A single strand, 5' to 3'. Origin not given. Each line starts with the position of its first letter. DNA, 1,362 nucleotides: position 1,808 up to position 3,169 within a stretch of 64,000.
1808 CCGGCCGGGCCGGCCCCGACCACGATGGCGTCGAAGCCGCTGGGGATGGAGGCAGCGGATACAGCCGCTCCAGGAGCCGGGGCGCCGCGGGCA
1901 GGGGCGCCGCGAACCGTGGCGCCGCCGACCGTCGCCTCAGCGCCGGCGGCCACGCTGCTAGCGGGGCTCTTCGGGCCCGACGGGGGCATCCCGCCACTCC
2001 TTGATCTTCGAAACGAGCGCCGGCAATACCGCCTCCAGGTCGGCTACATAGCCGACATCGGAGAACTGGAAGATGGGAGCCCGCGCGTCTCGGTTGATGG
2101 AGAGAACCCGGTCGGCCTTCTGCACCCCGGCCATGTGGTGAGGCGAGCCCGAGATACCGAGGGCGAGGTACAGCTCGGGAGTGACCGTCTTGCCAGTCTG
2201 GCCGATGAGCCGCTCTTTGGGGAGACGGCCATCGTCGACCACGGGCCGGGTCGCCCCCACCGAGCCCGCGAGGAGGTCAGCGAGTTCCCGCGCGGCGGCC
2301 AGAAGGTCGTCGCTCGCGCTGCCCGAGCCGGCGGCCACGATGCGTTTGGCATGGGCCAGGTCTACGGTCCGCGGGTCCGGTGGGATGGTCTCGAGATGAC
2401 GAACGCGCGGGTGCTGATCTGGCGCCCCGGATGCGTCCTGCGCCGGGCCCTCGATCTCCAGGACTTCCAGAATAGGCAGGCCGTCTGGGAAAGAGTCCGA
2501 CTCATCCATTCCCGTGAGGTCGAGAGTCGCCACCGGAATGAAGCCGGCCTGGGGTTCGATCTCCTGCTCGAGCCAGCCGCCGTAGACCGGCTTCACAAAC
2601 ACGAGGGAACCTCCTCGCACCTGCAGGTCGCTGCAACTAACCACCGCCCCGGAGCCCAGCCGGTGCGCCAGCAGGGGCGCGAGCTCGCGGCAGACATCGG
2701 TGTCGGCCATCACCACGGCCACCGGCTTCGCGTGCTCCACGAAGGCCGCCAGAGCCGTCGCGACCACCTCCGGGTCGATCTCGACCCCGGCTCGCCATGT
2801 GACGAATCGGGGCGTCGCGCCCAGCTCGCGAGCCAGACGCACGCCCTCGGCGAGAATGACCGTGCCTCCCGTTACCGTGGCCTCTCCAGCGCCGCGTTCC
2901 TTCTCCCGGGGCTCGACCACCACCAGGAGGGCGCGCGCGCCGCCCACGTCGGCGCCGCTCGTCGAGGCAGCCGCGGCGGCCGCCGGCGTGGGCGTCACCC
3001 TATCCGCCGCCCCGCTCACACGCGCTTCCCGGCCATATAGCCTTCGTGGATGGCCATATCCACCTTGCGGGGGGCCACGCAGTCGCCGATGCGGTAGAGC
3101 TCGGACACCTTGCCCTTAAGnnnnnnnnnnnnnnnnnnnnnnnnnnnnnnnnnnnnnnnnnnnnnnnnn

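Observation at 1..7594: Mycofactocin genes fused into one operon with a TMADH/FadH-like Fe-S flavoprotein and a complete ETF / ETF-quinone oxidoreductase (FixABCX) module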

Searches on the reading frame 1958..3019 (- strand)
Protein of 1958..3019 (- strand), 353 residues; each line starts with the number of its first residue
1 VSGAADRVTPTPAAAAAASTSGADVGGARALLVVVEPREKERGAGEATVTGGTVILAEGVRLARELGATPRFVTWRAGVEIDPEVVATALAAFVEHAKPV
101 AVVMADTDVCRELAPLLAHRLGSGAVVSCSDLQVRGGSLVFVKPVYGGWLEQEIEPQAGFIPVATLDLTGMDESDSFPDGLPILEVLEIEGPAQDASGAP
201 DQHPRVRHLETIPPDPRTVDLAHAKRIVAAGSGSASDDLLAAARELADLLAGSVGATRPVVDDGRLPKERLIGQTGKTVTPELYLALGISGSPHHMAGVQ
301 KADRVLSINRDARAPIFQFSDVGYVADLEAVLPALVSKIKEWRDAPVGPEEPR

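Call 5: search_protein_families(library=ncbifam, proteins=[window:1958-3019:-], max_evalue=0.001)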
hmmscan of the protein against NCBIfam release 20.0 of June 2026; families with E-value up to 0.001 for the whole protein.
window:1958-3019:- (353 aa): 5 families
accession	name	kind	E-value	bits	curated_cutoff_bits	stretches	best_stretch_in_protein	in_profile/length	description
NF038209.1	mft_etfA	equivalog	4.4e-41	141.2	240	1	33-339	5-302/303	mycofactocin-associated electron transfer flavoprotein alpha subunit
NF042970.1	AcrlCoAredClosAcrA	equivalog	6.8e-37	127.4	600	1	209-341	224-359/360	acryloyl-CoA reductase electron transfer subunit beta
NF008884.0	PRK11916.1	equivalog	2.4e-30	106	528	1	218-339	188-310/312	electron transfer flavoprotein subunit alpha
NF051845.1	EtFlavAlphaProt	equivalog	5.7e-27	94.7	600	1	198-344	261-404/406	electron transfer flavoprotein subunit alpha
NF002889.0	PRK03363.1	equivalog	2.3e-25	89.6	549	1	93-338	75-310/313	electron transfer flavoprotein subunit alpha/FixB family protein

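Call 11: find_homologous_proteins(query=window:1958-3019:-, max_evalue=1e-10)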
Query window:1958-3019:- (353 aa): 376 proteins with E <= 1e-10 among 8000 candidates; the best 120 are listed.
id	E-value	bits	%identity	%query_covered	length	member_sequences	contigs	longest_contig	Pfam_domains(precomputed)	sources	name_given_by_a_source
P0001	1.4e-222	756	100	100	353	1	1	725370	PF01012.28,PF00766.26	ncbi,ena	-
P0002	3.1e-185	633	86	100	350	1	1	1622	PF01012.28,PF00766.26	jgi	jgi:electron transfer flavoprotein alpha subunit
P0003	6.6e-183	626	85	99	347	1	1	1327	PF01012.28,PF00766.26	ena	-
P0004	1.5e-134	467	65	99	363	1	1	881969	PF01012.28,PF00766.26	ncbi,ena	-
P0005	2.6e-124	433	71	84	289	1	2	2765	PF01012.28,PF00766.26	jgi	jgi:electron transfer flavoprotein alpha subunit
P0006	8.1e-123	428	65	95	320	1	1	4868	PF01012.28,PF00766.26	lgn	-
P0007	3.9e-120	419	65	95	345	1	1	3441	PF01012.28,PF00766.26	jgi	jgi:electron transfer flavoprotein alpha subunit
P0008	3.0e-118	413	66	91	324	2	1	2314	PF01012.28,PF00766.26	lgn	-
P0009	5.5e-118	412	63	91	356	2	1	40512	PF01012.28,PF00766.26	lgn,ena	-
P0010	1.3e-116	408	62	96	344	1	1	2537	PF01012.28,PF00766.26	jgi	jgi:electron transfer flavoprotein alpha subunit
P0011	1.8e-116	407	62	93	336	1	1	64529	PF01012.28,PF00766.26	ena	-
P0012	2.5e-115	404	65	93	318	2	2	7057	PF01012.28,PF00766.26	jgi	jgi:electron transfer flavoprotein alpha subunit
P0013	4.7e-115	403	63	91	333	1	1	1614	PF01012.28,PF00766.26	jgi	jgi:electron transfer flavoprotein alpha subunit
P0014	9.5e-115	402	64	92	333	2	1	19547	PF01012.28,PF00766.26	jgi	jgi:electron transfer flavoprotein alpha subunit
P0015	1.0e-114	402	64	92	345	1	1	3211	PF01012.28,PF00766.26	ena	-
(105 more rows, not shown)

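Call 12: find_encoding_contigs(protein=P0001, flank=10000, max_places=3)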
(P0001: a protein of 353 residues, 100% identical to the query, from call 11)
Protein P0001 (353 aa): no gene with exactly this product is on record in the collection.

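Call 13: find_encoding_contigs(protein=P0004, flank=10000, max_places=3)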
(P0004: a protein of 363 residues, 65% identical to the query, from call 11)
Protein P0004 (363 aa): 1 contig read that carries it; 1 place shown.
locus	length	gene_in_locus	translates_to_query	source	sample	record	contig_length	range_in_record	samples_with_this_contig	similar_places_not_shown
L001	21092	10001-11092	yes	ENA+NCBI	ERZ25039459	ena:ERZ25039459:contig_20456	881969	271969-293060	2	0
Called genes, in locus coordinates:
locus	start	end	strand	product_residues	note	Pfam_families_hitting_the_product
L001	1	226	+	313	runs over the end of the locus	PF04203:Sortase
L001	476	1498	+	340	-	PF00348:polyprenyl_synt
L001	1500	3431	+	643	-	PF12390:Se-cys_synth_N, PF03841:SelA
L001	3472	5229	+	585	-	PF00009:GTP_EFTU, PF03144:GTP_EFTU_D2, PF25461:Beta-barrel_SelB, PF09107:WHD_3rd_SelB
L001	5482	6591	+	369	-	PF08240:ADH_N, PF00107:ADH_zinc_N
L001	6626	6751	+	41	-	-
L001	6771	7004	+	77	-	PF26520:MftB_chaperone (faint)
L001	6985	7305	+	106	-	PF13353:Fer4_12 (weak), PF04055:Radical_SAM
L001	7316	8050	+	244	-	PF13186:SPASM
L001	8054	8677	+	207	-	PF00724:Oxidored_FMN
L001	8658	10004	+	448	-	PF00724:Oxidored_FMN, PF00070:Pyr_redox (faint), PF03486:HI0933_like, PF07992:Pyr_redox_2, PF12831:FAD_oxidored (faint), PF13450:NAD_binding_8 (weak)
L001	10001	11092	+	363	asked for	PF01012:ETF, PF00766:ETF_alpha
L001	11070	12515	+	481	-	PF00890:FAD_binding_2 (weak), PF01266:DAO (weak), PF03486:HI0933_like (weak), PF07992:Pyr_redox_2 (weak), PF12831:FAD_oxidored, PF13450:NAD_binding_8 (weak), PF21162:ETFQO_UQ-bd (weak), PF26311:ETF-QO_FixC_C, +3 more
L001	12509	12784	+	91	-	PF12797:Fer4_2 (faint), PF13187:Fer4_9 (weak)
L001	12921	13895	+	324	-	PF01012:ETF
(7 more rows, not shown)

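Call 31: search_solved_structures(query=window:1958-3019:-, max_evalue=0.00001)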
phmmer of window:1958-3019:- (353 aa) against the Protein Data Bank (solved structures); distinct sequences matched with E-value up to 0.00001: 17.
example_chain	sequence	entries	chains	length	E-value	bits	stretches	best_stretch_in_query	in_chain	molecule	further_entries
5ol2_A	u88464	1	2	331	2e-35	126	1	91-340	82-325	Electron transfer flavoprotein large subunit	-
7koe_B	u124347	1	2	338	6.8e-34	121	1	88-342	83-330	Electron transfer flavoprotein, alpha subunit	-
4kpu_A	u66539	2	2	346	1.2e-30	110.4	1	88-344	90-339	Electron transfer flavoprotein alpha subunit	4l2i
7qh2_A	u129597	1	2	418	1.2e-29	107.1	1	85-340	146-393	Lactate dehydrogenase (NAD(+),ferredoxin) subunit LctC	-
6fah_A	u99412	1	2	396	1.3e-29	106.9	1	97-339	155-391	Caffeyl-CoA reductase-Etf complex subunit CarE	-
1efp_A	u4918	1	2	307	7.9e-29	104.4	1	219-338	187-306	PROTEIN (ELECTRON TRANSFER FLAVOPROTEIN)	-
1efv_A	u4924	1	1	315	1.5e-26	96.9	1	220-340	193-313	ELECTRON TRANSFER FLAVOPROTEIN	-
1t9g_R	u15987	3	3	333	1.7e-26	96.7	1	220-340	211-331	Electron transfer flavoprotein alpha-subunit, mitochondrial | Electron transfer flavoprotein alpha-subunit, mitochondrial precursor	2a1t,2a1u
5ow0_A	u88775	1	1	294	2.9e-26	96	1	200-341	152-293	Electron transfer flavoprotein, alpha subunit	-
1o94_D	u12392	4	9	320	1.7e-21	80.3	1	73-331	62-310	ELECTRON TRANSFER FLAVOPROTEIN ALPHA-SUBUNIT | ELECTRON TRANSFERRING FLAVOPROTEIN ALPHA-SUBUNIT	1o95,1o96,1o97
3clu_D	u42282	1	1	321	4.4e-21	78.9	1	73-331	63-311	Electron transfer flavoprotein subunit alpha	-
3clt_D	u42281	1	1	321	8.6e-21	77.9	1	73-331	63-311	Electron transfer flavoprotein subunit alpha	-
3clr_D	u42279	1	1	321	1.2e-20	77.4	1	73-331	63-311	Electron transfer flavoprotein subunit alpha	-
3cls_D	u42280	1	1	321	2.1e-20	76.7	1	73-331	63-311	Electron transfer flavoprotein subunit alpha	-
8q7r_U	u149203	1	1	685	1.8e-07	34.1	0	132-158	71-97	Ubiquitin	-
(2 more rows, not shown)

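Call 74: search_protein_families(library=pfam, proteins=[window:1958-3019:-], max_evalue=0.001)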
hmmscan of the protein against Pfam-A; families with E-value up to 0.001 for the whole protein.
window:1958-3019:- (353 aa): 2 families
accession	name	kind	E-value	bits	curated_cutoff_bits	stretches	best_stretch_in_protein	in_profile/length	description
PF00766.25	ETF_alpha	-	2.8e-28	98.2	27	1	220-300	1-81/81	Electron transfer flavoprotein FAD-binding domain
PF01012.27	ETF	-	9.3e-13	48.8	26.7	1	80-173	71-162/181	Electron transfer flavoprotein domain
